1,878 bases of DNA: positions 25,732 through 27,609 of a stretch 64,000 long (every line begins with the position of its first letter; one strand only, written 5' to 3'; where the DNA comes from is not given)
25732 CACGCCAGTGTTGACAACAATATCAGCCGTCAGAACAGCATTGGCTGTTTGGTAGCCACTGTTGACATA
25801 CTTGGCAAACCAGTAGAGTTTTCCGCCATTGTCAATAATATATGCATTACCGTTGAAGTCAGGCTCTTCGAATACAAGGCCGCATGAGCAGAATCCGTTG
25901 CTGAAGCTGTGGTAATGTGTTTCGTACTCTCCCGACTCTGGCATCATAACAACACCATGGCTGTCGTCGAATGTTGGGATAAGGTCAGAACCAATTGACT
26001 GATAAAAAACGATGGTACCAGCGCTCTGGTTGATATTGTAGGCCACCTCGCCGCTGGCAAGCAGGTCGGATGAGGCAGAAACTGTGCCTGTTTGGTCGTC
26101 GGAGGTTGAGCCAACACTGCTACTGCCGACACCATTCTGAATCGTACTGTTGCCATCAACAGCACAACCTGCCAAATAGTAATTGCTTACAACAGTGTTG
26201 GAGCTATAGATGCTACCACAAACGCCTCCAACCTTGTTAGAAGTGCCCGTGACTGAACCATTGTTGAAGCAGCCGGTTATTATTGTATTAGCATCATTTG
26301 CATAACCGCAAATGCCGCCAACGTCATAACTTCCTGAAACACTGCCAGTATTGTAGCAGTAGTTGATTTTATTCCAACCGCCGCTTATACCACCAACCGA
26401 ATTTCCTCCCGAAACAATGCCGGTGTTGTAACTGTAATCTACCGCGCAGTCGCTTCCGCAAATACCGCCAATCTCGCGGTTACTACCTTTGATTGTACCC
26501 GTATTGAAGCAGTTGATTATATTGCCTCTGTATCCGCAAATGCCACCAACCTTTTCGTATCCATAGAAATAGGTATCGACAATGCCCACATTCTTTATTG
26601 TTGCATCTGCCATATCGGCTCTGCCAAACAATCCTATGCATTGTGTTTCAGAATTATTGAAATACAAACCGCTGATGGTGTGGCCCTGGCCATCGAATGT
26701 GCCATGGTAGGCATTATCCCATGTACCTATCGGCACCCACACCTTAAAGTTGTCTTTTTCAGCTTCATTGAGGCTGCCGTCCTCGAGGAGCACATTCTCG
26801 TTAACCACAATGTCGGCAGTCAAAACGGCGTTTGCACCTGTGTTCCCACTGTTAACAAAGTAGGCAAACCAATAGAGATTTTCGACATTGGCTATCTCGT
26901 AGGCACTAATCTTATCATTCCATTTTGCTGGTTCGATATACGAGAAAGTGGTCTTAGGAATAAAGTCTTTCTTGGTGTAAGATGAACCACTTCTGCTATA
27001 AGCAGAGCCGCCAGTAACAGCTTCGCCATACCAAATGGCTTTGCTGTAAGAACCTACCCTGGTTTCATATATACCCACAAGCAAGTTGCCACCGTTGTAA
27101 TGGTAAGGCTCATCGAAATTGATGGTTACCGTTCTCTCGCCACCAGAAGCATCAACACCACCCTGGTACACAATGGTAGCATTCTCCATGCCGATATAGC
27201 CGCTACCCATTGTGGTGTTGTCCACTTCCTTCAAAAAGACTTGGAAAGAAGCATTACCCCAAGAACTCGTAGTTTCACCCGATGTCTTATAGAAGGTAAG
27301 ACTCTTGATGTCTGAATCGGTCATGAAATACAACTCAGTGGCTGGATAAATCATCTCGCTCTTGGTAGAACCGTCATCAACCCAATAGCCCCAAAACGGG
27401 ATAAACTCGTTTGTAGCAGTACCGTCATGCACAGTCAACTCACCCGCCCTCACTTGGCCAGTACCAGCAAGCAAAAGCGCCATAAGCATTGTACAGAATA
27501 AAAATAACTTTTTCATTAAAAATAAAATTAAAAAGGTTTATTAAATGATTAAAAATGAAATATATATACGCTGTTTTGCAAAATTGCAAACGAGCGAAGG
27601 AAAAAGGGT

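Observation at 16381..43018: Tandem pair of giant T9SS cargo genes with unrelated heads (8563 codons, about 40% of the window)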

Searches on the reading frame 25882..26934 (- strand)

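Call 37: search_protein_families(library=pfam, proteins=[window:25882-26934:-], max_evalue=5)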
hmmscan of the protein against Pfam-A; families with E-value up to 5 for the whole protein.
seq(351 aa): 1 family
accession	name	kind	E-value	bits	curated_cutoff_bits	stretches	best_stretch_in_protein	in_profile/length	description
PF07581.17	Glug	-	0.0027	18.4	20.5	2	129-148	5-27/28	The GLUG motif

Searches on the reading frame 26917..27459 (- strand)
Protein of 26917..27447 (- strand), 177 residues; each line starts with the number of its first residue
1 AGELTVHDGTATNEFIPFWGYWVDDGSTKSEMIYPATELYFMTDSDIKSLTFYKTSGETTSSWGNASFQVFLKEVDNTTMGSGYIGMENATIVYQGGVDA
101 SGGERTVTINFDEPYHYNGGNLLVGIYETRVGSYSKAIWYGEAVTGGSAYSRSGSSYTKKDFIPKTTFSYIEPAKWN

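Call 37: search_protein_families(library=pfam, proteins=[window:26917-27447:-], max_evalue=5)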
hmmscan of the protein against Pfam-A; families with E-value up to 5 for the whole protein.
seq(177 aa): 0 families

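Call 75: search_solved_structures(query=A6, max_evalue=5, show_alignments=1)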
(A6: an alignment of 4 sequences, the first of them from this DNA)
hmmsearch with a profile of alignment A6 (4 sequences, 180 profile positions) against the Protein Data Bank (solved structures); distinct sequences matched with E-value up to 5: 1.
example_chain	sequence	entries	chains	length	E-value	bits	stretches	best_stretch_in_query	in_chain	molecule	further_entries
5h4y_A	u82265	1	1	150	1.4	11.7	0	104-130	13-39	Synaptotagmin-5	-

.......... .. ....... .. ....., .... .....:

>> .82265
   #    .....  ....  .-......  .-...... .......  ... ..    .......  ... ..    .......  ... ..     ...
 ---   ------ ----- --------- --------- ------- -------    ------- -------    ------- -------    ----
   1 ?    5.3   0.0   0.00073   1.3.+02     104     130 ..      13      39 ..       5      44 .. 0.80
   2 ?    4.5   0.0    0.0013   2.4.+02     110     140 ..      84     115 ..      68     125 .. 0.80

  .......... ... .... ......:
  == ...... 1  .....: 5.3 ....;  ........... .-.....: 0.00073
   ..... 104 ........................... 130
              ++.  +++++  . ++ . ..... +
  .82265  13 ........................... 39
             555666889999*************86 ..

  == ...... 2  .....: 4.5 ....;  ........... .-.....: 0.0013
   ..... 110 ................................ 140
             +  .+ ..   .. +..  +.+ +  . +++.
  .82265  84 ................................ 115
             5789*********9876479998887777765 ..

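Call 76: search_protein_families(library=ncbifam, alignment_id=A6, max_evalue=1)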
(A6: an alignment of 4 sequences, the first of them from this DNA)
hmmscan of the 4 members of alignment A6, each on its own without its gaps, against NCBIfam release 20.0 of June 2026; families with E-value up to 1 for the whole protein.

A. member 1, seq(177 aa): 0 families

B. families by the number of members that match (of 4 scanned): 1 family
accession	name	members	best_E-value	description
TIGR01254.1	sfuA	1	0.036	thiamine ABC transporter substrate-binding protein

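Call 78: find_related_loci(query=A6, collection=genome_contigs, flank=10000)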
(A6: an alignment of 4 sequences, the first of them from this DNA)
Query A6 (177 aa) in genome_contigs; peptide patterns used: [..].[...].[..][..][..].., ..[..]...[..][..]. (x = any residue, [..] = any of these).
64 stretches matched a pattern; 24 encode a relative of the query (tblastn E <= 1e-3); 24 distinct loci.
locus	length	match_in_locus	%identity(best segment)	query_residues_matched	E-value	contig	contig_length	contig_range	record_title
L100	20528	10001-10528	52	8-176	1e-48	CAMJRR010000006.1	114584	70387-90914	MAG: uncultured Bacteroidales bacterium isolate SRR12081298_bin.67_metaWRAP_v1.3_MAG genome assembly, contig: ERZ1228977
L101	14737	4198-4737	47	2-174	5e-43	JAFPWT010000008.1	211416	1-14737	MAG: Bacteroidales bacterium isolate RGIG1545 Goat_Abomasum-5__c297, whole genome shotgun sequence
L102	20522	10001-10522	48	7-175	4e-43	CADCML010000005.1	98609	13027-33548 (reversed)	MAG: uncultured Bacteroidia bacterium isolate RUG14786 genome assembly, contig: RUG14786_asm_5, whole genome shotgun seq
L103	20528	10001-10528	49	8-176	4e-42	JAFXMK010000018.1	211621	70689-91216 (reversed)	MAG: Bacteroidales bacterium isolate RGIG6547 Sheep_Reticulum-4__c235, whole genome shotgun sequence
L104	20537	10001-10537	50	1-177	7e-42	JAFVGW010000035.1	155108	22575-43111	MAG: Salinivirgaceae bacterium isolate RGIG5159 Sheep_Abomasum-5__c328227, whole genome shotgun sequence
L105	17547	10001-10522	47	8-174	3e-41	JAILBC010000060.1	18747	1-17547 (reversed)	MAG: Bacteroidales bacterium isolate RUI549 k141_13965623_flag=0_multi=65.9651_len=18747, whole genome shotgun sequence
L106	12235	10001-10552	47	2-177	1e-40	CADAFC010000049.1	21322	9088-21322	MAG: uncultured Bacteroidia bacterium isolate RUG13238 genome assembly, contig: RUG13238_asm_49, whole genome shotgun se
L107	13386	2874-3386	46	4-176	2e-40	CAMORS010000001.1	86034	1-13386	MAG: uncultured Prevotella sp. isolate SRR873600_bin.104_metaWRAP_v1.3_MAG genome assembly, contig: NODE_303_length_8603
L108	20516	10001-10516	46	5-177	1e-39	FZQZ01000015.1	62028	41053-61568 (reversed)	Prevotellaceae bacterium MN60 genome assembly, contig: Ga0066892_115, whole genome shotgun sequence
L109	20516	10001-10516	46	5-177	2e-39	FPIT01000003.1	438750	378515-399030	Prevotellaceae bacterium HUN156 genome assembly, contig: IE21DRAFT_scaffold00001.1, whole genome shotgun sequence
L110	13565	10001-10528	47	7-175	3e-39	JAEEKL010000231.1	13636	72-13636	MAG: Bacteroidales bacterium isolate Tb.RUG.192 k141_11198111_flag=0_multi=88.9835_len=13636, whole genome shotgun seque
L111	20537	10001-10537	46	2-174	4e-38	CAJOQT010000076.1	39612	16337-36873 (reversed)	uncultured Prevotella sp. isolate Rumen_Coassembly_mag_841 genome assembly, contig: k87_16777926, whole genome shotgun s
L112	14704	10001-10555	46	2-174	5e-38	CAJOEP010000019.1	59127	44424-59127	uncultured Bacteroidales bacterium isolate Red_deer_2_mag_30 genome assembly, contig: scaffold_258, whole genome shotgun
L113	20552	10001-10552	46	2-177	1e-36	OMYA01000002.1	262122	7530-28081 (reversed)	uncultured Bacteroidales bacterium isolate RUG079 genome assembly, contig: scaffold_26, whole genome shotgun sequence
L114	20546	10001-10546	46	2-177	7e-36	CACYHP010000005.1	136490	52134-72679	MAG: uncultured Bacteroidia bacterium isolate RUG11952 genome assembly, contig: RUG11952_asm_5, whole genome shotgun seq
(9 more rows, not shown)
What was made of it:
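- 26932..27444 (-): A aa 25-195: orphan N-terminal tip domain (A_N), modelled as a jelly-roll beta-sandwich. 24 loci in ruminant-gut Bacteroidales carry the domain (call 78).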

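Call 87: search_solved_structures(query=A7, max_evalue=5)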
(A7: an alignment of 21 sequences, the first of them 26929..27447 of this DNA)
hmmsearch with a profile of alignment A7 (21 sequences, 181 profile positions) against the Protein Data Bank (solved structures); distinct sequences matched with E-value up to 5: 3.
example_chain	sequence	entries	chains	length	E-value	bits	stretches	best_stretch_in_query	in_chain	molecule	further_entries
5gtt_A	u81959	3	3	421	0.25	14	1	34-83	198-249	Binary enterotoxin of Clostridium perfringens component a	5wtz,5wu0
5h03_A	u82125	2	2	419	0.28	13.9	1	34-83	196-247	Binary enterotoxin of Clostridium perfringens component a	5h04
2p9q_A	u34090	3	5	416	0.28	13.9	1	60-112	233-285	Phosphoglycerate kinase, testis specific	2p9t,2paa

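Call 88: search_protein_families(library=pfam, alignment_id=A7, max_evalue=0.5)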
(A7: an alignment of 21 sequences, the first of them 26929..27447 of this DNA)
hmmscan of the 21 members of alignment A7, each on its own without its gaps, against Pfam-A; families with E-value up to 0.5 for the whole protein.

A. member 1, window:26929-27447:- (173 aa): 0 families

B. families by the number of members that match (of 21 scanned): 10 families
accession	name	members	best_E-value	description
PF17803.7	Cadherin_4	1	0.05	Bacterial cadherin-like domain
PF17882.6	SBD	1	0.063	OAA-family lectin sugar binding domain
PF07190.16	CrmD_SECRET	1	0.094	Tumour necrosis factor receptor, SECRET domain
PF10922.13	T7-like_gp12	1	0.11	Bacteriophage T7-like, gene 1.2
PF21828.1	DUF6888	1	0.15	Domain of unknown function (DUF6888)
PF15073.11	SPATA48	1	0.16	Spermatogenesis-associated protein 48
PF02404.20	SCF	1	0.19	Stem cell factor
PF00365.25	PFK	1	0.19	Phosphofructokinase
PF23928.1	DUF7266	1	0.26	Family of unknown function (DUF7266)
PF25444.1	THBD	1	0.46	Thrombomodulin-like domain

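Call 97: predict_structure(alignment_id=A6)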
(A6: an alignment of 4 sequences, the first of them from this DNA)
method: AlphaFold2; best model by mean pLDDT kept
length: 177 residues; sequences in the alignment: 4
mean_pLDDT: 65.2   pTM: 0.72
mean pLDDT of the five models: 65.2, 63.8, 62.8, 62.0, 52.0
residues with pLDDT >= 90: 23; 70-90: 50; 50-70: 59; < 50: 45
segments of 3 or more residues with pLDDT < 50: 1-5, 12-31, 63-68, 136-141
pLDDT, mean of each block of 10 residues (from residue 1): 48 34 34 72 87 78 50 84 57 82 59 89 87 55 60 55 64 84
secondary structure, 60 per line:
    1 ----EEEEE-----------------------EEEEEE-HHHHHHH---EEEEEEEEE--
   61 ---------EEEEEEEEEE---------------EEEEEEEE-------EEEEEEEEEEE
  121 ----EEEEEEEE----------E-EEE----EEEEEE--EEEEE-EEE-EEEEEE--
elements in order: E5-9 E33-38 H40-46 E50-58 E70-79 E95-102 E110-120 E125-132 E145-147 E152-157 E160-164 E166-168 E170-175
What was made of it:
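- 26932..27444 (-): AF2 gives pLDDT 65 (call 97).
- Tried and rejected: The 4-sequence run gave only a moderate model (call 97), so its fold matches are treated as hints.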

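Call 99: fold_search(model_id=the predicted structure, library=pdb)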
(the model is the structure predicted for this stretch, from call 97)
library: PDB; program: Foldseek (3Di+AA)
matches with E <= 10: 1206; with E <= 0.001: 0
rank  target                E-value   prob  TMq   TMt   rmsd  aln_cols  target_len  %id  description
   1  4d59_A                3.2e-03  1.00  0.55  0.26   3.9       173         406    9  Clostridial Cysteine protease Cwp84 C116A after propeptide cleavage (released 2015-03-04)
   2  9d93_Pa               3.2e-03  1.00  0.44  0.16   8.2       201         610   12  Mycobacteriophage Bxb1 tail tip - Composite map and model (released 2024-09-25)
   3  4ci7_A                4.6e-03  1.00  0.51  0.22   4.4       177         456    8  The crystal structure of the cysteine protease and lectin-like domains of Cwp84, a surface layer associated protein of (released 2014-05-14)
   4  9qws_A                8.5e-03  0.98  0.35  0.08   7.9       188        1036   10  Cryo-EM structure of the human UBR4/KCMF1/CALM1 complex (C-term dimer interface focused refinement) (released 2025-09-03)
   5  9qwz_B                1.9e-02  0.95  0.35  0.06  10.9       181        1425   10  Cryo-EM structure of the human UBR4/KCMF1/CALM1 complex (BP focused refinement) (released 2025-09-03)
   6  7toj                  2.3e-02  0.93  0.38  0.22   6.5       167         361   10  Crystal structure of carbohydrate esterase CspAcXE, apoenzyme (released 2022-04-13)
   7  7ofv_A                2.4e-02  0.63  0.26  0.25  13.9       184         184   10  NMR-guided design of potent and selective EphA4 agonistic ligands (released 2021-08-11)
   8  7wrk                  2.7e-02  0.66  0.30  0.32  13.0       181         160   12  Structure of hypothetical protein TTHA1873 from Thermus thermophilus (released 2022-03-09)
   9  6gzv_A                2.7e-02  0.41  0.25  0.18  11.6       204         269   11  Identification of a druggable VP1-VP3 interprotomer pocket in the capsid of enteroviruses (released 2019-06-05)
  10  7toh_A                3.1e-02  0.84  0.38  0.22   8.7       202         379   11  Crystal structure of carbohydrate esterase PbeAcXE, in complex with MeGlcpA-Xylp (released 2022-04-13)
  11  1za7_B                3.1e-02  0.33  0.23  0.24  16.4       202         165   10  The crystal structure of salt stable cowpea cholorotic mottle virus at 2.7 angstroms resolution. (released 2006-03-21)
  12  8c38_C                3.4e-02  0.63  0.29  0.30  13.8       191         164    9  Contracted cowpea chlorotic mottle virus (released 2023-10-18)
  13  4y4y_A                3.6e-02  0.66  0.29  0.28   9.6       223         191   11  T=1 capsid structure of SeMV Ndel65CP fused with B-domain of S. aureus protein SpA at the N-terminus (C2 crystal form) (released 2016-01-20)
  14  7tog                  3.8e-02  0.85  0.37  0.21   8.0       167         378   14  Crystal structure of carbohydrate esterase PbeAcXE, apoenzyme (released 2022-04-13)
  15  4y5z_1                3.8e-02  0.57  0.29  0.27   8.8       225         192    9  T=1 capsid structure of SeMV Ndel65CP fused with B-domain of S. aureus protein SpA at the N-terminus (P1 crystal form) (released 2016-01-20)
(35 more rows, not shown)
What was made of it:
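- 26932..27444 (-): Foldseek matches are weak, led by the lectin-like domain of Cwp84 (call 99).
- The tip of A weakly resembles phage receptor-binding modules (call 99).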
